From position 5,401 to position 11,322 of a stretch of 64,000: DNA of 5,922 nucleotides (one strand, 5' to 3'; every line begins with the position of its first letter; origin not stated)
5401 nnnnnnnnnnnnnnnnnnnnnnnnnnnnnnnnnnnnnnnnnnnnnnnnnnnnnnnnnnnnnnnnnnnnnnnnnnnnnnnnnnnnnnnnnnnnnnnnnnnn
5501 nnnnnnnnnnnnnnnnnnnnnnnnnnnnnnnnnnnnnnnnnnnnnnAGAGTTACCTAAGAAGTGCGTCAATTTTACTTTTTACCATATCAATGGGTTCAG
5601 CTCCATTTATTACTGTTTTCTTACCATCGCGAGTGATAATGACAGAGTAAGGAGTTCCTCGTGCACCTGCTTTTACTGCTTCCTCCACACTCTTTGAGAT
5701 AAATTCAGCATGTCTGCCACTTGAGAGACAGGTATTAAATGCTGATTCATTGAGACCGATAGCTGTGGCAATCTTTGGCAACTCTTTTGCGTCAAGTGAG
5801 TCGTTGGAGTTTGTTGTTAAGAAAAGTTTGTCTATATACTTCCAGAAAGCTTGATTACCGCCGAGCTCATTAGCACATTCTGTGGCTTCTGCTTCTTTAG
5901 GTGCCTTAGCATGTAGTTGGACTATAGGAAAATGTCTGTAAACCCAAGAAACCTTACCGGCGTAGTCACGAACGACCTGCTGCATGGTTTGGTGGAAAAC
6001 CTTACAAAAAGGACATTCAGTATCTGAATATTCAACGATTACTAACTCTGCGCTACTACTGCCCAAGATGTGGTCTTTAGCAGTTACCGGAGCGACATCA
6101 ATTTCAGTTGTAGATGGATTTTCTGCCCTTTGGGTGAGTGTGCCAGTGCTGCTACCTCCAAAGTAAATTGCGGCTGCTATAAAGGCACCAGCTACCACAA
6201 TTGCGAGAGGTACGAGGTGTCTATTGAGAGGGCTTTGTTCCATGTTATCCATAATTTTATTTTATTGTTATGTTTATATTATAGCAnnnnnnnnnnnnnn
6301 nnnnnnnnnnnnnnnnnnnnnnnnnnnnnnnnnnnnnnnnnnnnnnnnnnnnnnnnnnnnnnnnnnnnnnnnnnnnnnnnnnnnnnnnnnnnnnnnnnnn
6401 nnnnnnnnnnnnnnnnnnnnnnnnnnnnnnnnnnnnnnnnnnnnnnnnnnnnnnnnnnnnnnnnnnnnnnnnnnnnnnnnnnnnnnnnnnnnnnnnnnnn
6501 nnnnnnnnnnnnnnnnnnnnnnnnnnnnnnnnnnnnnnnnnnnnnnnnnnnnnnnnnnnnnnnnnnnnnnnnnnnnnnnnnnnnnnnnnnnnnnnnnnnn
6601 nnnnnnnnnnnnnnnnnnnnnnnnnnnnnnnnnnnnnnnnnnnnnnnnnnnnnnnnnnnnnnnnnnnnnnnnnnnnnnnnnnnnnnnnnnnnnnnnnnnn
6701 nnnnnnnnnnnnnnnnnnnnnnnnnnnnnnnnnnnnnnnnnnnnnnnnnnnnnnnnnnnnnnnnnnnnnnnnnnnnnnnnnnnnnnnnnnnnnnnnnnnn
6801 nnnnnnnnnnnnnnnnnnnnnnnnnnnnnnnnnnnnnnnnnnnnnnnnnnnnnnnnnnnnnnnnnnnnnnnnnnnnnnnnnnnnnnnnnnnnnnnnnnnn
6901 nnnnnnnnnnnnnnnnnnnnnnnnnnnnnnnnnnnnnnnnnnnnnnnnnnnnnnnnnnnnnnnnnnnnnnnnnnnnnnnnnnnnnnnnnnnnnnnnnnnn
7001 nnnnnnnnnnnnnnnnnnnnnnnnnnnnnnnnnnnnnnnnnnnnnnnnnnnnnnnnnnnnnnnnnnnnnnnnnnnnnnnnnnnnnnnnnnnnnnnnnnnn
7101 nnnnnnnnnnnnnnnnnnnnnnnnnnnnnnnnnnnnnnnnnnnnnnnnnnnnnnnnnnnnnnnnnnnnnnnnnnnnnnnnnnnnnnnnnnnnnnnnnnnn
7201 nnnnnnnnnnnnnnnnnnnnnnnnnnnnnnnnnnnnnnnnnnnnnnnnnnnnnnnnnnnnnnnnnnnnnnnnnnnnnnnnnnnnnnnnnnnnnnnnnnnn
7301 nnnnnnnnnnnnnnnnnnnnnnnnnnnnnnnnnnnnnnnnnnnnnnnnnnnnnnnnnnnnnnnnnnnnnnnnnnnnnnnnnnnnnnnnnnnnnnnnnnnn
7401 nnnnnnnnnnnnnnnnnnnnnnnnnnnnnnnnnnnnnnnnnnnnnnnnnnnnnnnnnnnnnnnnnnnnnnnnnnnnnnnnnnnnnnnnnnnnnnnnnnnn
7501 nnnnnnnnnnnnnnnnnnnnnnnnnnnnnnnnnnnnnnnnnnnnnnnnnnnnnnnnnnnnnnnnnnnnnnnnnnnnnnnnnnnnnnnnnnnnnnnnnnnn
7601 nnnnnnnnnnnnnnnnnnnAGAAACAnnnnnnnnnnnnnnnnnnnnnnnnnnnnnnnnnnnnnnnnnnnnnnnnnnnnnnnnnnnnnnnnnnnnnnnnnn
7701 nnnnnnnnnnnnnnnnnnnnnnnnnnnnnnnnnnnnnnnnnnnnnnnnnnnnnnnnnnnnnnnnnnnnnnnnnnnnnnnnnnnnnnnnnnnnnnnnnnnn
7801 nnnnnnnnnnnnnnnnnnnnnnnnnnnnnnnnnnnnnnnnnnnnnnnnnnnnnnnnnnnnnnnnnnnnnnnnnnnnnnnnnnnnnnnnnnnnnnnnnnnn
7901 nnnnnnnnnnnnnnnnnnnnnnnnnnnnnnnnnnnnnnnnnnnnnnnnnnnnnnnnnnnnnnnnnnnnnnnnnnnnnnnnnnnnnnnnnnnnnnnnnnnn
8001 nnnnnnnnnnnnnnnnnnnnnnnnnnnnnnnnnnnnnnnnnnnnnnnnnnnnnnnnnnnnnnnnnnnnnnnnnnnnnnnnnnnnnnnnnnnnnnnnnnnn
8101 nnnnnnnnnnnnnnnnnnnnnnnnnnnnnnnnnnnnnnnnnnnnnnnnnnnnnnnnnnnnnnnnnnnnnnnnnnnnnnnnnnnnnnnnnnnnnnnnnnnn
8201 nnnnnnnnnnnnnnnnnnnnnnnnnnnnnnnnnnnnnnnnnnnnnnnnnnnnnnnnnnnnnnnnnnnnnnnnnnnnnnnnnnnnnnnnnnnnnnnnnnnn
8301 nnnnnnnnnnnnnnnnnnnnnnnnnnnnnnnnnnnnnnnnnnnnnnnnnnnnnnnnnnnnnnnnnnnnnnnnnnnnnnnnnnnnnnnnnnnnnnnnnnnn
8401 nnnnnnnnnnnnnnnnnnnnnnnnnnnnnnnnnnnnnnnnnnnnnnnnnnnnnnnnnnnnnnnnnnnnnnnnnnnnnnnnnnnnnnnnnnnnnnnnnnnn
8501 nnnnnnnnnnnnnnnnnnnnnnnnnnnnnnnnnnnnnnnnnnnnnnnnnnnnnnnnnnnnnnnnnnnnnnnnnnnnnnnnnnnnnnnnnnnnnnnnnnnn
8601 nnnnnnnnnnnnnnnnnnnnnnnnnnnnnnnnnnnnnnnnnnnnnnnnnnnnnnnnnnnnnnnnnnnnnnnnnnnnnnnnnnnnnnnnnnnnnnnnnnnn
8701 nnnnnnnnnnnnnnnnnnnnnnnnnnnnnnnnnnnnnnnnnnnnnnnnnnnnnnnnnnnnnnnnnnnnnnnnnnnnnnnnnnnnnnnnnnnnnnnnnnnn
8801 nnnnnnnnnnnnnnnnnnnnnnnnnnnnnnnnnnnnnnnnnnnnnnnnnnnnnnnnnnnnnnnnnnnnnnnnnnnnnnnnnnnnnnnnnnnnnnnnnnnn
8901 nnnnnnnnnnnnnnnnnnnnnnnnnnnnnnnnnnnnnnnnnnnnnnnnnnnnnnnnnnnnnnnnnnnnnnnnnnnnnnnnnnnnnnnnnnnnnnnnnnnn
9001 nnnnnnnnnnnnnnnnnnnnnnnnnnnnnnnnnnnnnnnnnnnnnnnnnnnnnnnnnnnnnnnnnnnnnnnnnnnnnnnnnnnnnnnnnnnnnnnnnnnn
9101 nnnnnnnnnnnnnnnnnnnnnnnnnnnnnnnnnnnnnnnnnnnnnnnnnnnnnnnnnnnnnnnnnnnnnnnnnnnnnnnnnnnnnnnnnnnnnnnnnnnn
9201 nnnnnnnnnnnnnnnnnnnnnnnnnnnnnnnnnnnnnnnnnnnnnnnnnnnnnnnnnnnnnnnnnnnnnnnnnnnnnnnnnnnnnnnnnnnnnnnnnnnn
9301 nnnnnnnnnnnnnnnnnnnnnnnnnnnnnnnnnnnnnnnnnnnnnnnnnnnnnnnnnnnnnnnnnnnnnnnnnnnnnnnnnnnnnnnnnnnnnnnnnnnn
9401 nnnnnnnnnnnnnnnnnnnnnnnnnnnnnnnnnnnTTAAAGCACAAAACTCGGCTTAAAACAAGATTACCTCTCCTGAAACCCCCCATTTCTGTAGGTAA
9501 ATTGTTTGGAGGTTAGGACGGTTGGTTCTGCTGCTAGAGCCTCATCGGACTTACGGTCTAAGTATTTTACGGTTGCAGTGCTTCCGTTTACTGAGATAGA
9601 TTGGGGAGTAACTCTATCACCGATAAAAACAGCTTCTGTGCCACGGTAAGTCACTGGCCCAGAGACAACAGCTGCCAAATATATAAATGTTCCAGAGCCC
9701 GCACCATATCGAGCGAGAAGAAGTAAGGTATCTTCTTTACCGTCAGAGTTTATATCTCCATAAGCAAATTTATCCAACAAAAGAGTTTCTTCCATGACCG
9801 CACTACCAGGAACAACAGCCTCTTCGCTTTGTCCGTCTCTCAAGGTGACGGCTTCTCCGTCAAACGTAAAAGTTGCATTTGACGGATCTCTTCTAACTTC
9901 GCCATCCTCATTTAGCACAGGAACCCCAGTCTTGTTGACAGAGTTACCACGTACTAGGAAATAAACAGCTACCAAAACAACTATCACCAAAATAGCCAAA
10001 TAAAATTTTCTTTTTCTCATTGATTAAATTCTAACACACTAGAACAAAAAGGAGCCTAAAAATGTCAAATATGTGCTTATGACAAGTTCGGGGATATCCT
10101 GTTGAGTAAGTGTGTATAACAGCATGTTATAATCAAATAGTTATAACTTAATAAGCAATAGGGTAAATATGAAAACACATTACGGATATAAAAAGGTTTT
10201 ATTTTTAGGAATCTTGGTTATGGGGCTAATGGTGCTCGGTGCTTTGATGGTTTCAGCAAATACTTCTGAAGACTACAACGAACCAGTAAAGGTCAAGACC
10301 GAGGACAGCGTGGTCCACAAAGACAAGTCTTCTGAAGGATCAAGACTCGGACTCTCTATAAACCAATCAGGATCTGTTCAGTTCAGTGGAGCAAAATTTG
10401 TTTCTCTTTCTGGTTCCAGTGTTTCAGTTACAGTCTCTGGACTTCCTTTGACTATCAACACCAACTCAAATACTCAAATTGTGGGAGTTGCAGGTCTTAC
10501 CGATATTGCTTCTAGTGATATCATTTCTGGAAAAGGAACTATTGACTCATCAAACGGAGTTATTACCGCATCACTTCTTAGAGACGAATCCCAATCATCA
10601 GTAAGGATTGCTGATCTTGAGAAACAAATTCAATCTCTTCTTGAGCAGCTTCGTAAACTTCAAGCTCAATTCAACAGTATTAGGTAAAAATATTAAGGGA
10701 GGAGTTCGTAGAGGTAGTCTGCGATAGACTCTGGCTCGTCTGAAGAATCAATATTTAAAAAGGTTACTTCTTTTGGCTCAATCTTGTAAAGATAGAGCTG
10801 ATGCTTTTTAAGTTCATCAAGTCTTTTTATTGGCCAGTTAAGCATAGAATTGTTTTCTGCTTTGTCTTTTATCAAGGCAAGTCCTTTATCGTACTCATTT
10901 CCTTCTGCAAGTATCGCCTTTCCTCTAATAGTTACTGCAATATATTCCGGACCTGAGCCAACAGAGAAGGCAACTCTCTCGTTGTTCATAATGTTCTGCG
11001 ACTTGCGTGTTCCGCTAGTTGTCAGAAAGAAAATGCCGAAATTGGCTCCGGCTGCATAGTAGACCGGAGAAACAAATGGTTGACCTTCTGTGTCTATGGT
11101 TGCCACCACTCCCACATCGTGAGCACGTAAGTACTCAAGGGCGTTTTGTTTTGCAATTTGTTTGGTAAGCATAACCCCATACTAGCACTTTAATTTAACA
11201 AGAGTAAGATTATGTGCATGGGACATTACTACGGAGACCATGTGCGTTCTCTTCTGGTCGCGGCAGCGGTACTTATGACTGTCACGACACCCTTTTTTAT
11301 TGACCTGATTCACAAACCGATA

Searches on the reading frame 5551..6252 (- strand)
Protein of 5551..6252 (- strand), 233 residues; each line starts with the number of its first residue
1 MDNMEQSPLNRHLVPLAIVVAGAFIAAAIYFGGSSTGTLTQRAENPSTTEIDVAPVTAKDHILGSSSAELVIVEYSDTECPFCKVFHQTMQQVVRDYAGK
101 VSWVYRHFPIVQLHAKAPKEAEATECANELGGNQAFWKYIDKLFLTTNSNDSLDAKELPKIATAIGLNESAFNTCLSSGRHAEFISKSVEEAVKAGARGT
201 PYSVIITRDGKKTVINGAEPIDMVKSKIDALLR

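Call 15: search_protein_families(library=pfam, proteins=[window:5551-6252:-], max_evalue=0.001)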
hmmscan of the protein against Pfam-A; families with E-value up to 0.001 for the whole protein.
window:5551-6252:- (233 aa): 4 families
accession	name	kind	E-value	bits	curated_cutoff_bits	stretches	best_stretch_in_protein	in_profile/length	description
PF13462.12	Thioredoxin_4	-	3.7e-23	83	23.2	1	58-206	3-145/165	Thioredoxin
PF01323.26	DSBA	-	1.5e-17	64.4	25.6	2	150-228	117-190/191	DSBA-like thioredoxin domain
PF13098.12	Thioredoxin_2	-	1e-08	35.9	27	1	70-222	7-98/104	Thioredoxin-like domain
PF18400.7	Thioredoxin_12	-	2.7e-06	27.8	26.1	1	57-109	131-183/190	Thioredoxin-like domain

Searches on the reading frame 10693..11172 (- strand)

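Call 15: search_protein_families(library=pfam, proteins=[window:10693-11172:-], max_evalue=0.001)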
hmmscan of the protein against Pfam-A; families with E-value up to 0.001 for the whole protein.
window:10693-11172:- (159 aa): 4 families
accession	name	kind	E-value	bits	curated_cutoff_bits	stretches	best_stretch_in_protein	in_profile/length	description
PF01243.27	PNPOx_N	-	2.4e-14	54.2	28.1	1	9-137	3-117/120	Pyridoxamine 5'-phosphate oxidase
PF12900.13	Pyridox_ox_2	-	3.2e-07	30.8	27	1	9-137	3-137/140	Pyridoxamine 5'-phosphate oxidase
PF16242.11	Pyrid_ox_like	-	0.00059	19.8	28.8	1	12-91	7-87/149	Pyridoxamine 5'-phosphate oxidase like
PF13883.13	CREG_beta-barrel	-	0.00073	20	27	0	15-73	14-80/167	CREG, beta-barrel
